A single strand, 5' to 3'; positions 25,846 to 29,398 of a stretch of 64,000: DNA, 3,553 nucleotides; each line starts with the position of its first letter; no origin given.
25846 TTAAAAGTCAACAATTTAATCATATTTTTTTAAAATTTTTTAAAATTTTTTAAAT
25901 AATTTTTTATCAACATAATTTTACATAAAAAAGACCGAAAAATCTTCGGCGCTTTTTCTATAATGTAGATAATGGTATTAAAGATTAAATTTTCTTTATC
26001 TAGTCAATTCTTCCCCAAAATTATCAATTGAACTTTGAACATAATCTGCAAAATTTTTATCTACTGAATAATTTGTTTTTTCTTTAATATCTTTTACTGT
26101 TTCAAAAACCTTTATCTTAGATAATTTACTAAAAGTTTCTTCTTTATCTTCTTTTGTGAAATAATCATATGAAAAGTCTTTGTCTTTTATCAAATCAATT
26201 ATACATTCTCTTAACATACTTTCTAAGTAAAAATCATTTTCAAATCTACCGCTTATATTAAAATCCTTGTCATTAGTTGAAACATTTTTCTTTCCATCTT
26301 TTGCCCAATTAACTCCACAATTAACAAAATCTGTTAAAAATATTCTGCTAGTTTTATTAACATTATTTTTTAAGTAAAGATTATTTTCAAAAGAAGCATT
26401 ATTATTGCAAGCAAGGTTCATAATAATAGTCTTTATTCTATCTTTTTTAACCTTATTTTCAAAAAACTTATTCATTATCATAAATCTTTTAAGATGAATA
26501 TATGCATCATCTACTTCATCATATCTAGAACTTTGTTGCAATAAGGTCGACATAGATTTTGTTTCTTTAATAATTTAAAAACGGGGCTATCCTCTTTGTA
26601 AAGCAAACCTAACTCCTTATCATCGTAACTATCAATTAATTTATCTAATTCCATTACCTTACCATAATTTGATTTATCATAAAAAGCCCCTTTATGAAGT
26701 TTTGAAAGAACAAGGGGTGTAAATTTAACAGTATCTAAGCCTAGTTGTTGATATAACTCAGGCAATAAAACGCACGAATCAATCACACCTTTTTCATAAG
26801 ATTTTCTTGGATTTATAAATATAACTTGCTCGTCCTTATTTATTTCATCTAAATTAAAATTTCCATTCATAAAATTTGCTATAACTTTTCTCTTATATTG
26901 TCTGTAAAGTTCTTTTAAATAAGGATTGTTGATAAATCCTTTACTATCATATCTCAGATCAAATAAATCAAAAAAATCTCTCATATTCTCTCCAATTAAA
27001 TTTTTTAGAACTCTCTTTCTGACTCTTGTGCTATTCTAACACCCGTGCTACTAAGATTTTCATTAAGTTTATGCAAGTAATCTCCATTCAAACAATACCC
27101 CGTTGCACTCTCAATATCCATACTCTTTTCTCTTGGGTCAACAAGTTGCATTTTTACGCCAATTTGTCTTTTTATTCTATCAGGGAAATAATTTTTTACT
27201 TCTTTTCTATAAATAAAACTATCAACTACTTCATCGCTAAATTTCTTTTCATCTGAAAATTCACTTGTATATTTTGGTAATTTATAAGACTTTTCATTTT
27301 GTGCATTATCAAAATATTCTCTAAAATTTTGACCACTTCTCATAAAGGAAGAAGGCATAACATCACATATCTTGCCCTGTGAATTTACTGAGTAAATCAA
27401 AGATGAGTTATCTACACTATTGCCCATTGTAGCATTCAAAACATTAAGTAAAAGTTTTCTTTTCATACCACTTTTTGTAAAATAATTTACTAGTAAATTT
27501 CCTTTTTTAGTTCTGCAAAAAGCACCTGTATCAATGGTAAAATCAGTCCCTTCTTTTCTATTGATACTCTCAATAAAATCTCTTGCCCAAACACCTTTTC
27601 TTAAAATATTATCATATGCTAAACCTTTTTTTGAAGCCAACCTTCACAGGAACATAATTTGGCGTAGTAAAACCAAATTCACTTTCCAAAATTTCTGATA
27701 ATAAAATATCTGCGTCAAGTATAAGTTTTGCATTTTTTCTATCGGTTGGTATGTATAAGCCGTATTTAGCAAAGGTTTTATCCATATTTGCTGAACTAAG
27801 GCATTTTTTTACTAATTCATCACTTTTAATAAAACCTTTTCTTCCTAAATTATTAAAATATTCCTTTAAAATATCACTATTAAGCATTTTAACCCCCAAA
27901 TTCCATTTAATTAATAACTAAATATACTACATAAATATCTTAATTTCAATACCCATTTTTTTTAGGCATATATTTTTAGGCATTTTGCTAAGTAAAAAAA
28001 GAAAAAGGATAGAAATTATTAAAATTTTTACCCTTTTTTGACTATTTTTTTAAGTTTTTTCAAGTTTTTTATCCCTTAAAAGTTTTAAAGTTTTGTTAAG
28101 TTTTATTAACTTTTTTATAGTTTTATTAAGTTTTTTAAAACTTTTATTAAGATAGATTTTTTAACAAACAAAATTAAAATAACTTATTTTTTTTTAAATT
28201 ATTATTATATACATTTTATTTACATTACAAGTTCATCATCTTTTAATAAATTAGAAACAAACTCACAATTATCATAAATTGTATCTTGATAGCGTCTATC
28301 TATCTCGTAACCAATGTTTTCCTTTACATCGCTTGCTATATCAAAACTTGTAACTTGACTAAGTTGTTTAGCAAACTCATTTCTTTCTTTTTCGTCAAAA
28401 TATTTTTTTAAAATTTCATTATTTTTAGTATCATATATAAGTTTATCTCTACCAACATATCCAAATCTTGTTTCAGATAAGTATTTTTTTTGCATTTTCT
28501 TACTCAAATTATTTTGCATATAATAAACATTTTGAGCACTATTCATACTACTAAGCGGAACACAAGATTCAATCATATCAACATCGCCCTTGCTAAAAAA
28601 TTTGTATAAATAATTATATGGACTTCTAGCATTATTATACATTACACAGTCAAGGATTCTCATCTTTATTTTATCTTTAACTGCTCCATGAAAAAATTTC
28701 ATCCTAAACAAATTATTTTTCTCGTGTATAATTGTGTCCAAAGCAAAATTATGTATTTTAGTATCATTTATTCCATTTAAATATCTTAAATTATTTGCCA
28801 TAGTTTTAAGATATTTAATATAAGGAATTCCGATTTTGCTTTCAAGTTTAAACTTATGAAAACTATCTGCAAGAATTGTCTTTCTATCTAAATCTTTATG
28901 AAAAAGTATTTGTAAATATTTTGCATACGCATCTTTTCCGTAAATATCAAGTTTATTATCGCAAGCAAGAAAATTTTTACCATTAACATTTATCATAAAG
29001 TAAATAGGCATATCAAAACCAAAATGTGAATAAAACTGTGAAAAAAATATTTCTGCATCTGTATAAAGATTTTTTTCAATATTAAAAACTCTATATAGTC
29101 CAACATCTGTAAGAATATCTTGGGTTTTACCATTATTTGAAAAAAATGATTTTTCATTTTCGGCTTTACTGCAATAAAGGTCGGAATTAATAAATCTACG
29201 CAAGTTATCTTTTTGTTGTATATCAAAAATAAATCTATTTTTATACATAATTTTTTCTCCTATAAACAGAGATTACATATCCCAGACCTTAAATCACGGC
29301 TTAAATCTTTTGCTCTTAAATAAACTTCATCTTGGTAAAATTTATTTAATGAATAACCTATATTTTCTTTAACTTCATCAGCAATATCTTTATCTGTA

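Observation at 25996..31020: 5-kb accessory island splitting the conserved lepA-hemW | hrcA-grpE-dnaK-dnaJ block: coiled-coil gene plus four tandem divergent paralogs of an unrecognised family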

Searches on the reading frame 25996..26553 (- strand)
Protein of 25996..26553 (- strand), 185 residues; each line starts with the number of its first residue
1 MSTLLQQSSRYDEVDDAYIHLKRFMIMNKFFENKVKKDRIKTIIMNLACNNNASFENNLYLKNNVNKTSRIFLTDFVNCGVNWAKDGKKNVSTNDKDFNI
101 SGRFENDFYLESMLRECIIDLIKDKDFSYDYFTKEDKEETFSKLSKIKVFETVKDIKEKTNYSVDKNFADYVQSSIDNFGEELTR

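Call 3: search_protein_families(library=pfam, proteins=[window:25996-26553:-], max_evalue=1)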
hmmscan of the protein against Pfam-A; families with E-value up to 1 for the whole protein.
window:25996-26553:- (185 aa): 2 families
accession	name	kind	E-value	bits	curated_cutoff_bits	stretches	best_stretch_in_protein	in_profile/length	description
PF17568.7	DUF5474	-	0.11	13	25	1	29-60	11-42/77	Family of unknown function (DUF5474)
PF03217.20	SlpA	-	0.59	10.8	23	1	127-173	16-61/63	Surface layer protein A domain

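Call 4: search_protein_families(library=ncbifam, proteins=[window:25996-26553:-], max_evalue=1)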
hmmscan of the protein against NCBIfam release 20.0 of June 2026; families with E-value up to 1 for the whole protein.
window:25996-26553:- (185 aa): 0 families

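Call 5: search_protein_families(library=padloc, proteins=[window:25996-26553:-], max_evalue=1)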
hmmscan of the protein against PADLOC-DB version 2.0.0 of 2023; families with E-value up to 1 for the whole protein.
window:25996-26553:- (185 aa): 0 families

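Call 6: search_protein_families(library=phrogs, proteins=[window:25996-26553:-], max_evalue=1)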
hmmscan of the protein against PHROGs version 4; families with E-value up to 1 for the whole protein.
window:25996-26553:- (185 aa): 1 family
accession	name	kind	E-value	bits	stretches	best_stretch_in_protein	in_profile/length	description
phrog_22147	-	unknown function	0.12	13.3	1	18-40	16-38/57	-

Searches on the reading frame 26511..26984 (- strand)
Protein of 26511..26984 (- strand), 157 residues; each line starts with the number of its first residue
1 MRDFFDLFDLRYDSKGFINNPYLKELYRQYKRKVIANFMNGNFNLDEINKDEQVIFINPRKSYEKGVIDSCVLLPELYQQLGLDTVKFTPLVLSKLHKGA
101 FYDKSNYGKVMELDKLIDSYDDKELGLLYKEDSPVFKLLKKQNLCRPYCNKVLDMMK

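Call 3: search_protein_families(library=pfam, proteins=[window:26511-26984:-], max_evalue=1)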
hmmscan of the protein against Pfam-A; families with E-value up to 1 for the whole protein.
window:26511-26984:- (157 aa): 2 families
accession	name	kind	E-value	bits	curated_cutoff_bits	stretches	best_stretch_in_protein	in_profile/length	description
PF00884.28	Sulfatase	-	0.059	13.1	25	1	65-129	74-138/301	Sulfatase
PF18430.7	DBD_HTH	-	0.31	11.3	25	1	113-127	8-22/35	Putative DNA-binding domain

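Call 4: search_protein_families(library=ncbifam, proteins=[window:26511-26984:-], max_evalue=1)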
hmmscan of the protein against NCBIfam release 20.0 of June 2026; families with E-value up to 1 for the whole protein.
window:26511-26984:- (157 aa): 0 families

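Call 5: search_protein_families(library=padloc, proteins=[window:26511-26984:-], max_evalue=1)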
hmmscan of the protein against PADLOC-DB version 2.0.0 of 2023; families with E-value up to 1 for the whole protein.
window:26511-26984:- (157 aa): 0 families

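Call 6: search_protein_families(library=phrogs, proteins=[window:26511-26984:-], max_evalue=1)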
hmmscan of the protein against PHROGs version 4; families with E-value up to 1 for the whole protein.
window:26511-26984:- (157 aa): 3 families
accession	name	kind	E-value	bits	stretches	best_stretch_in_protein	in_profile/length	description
phrog_14577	-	unknown function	0.069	14.3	1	19-61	7-57/71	-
phrog_10124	-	unknown function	0.12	13.6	1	12-63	15-64/77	-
phrog_21125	-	unknown function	0.18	12.9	0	111-142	30-61/94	-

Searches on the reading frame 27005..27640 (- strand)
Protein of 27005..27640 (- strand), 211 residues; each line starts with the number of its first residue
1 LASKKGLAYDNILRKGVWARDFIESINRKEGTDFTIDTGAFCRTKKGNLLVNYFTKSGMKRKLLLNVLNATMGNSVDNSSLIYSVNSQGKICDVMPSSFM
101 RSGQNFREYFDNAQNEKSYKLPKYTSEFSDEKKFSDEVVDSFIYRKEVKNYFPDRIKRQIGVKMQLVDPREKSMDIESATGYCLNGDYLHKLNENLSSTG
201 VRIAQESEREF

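Call 3: search_protein_families(library=pfam, proteins=[window:27005-27640:-], max_evalue=1)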
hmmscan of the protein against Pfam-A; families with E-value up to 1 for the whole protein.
window:27005-27640:- (211 aa): 0 families

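Call 4: search_protein_families(library=ncbifam, proteins=[window:27005-27640:-], max_evalue=1)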
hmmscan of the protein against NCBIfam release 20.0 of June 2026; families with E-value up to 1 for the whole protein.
window:27005-27640:- (211 aa): 0 families

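Call 5: search_protein_families(library=padloc, proteins=[window:27005-27640:-], max_evalue=1)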
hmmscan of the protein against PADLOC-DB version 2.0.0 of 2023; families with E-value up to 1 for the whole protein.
window:27005-27640:- (211 aa): 0 families

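Call 6: search_protein_families(library=phrogs, proteins=[window:27005-27640:-], max_evalue=1)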
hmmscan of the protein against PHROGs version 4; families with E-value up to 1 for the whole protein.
window:27005-27640:- (211 aa): 1 family
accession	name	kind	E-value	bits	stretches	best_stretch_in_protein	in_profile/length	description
phrog_35095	-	unknown function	0.35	12.4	0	126-150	9-33/79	-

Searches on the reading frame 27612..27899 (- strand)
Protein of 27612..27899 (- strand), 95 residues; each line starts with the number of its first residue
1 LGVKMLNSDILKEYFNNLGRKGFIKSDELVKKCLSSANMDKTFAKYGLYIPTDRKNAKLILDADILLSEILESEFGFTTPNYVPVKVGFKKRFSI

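Call 3: search_protein_families(library=pfam, proteins=[window:27612-27899:-], max_evalue=1)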
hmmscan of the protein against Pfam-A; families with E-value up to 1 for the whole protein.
window:27612-27899:- (95 aa): 0 families

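Call 4: search_protein_families(library=ncbifam, proteins=[window:27612-27899:-], max_evalue=1)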
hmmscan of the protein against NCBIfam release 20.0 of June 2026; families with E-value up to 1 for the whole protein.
window:27612-27899:- (95 aa): 1 family
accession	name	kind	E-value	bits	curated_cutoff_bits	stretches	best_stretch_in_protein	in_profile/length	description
NF053610.1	Sso10a_fam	subfamily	0.13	12.4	60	1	5-27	28-50/64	Sso10a family chromatin protein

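Call 5: search_protein_families(library=padloc, proteins=[window:27612-27899:-], max_evalue=1)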
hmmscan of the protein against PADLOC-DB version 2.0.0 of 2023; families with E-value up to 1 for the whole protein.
window:27612-27899:- (95 aa): 0 families

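Call 6: search_protein_families(library=phrogs, proteins=[window:27612-27899:-], max_evalue=1)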
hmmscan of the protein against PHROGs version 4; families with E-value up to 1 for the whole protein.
window:27612-27899:- (95 aa): 1 family
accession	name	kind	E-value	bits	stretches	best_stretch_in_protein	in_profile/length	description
phrog_1506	-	tail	0.2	10.6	1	7-46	192-232/1269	tail length tape measure protein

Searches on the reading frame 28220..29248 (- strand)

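Call 3: search_protein_families(library=pfam, proteins=[window:28220-29248:-], max_evalue=1)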
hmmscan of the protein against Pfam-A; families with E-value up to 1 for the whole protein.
window:28220-29248:- (342 aa): 0 families

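Call 4: search_protein_families(library=ncbifam, proteins=[window:28220-29248:-], max_evalue=1)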
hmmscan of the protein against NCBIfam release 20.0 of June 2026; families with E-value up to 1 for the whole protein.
window:28220-29248:- (342 aa): 0 families

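Call 5: search_protein_families(library=padloc, proteins=[window:28220-29248:-], max_evalue=1)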
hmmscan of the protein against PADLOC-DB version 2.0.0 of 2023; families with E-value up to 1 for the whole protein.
window:28220-29248:- (342 aa): 0 families

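Call 6: search_protein_families(library=phrogs, proteins=[window:28220-29248:-], max_evalue=1)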
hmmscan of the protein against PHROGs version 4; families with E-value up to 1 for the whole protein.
window:28220-29248:- (342 aa): 2 families
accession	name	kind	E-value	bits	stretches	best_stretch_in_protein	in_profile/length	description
phrog_33187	-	unknown function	0.25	11.9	0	240-326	98-183/219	-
phrog_21221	-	unknown function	0.34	12.3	1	300-341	21-61/66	-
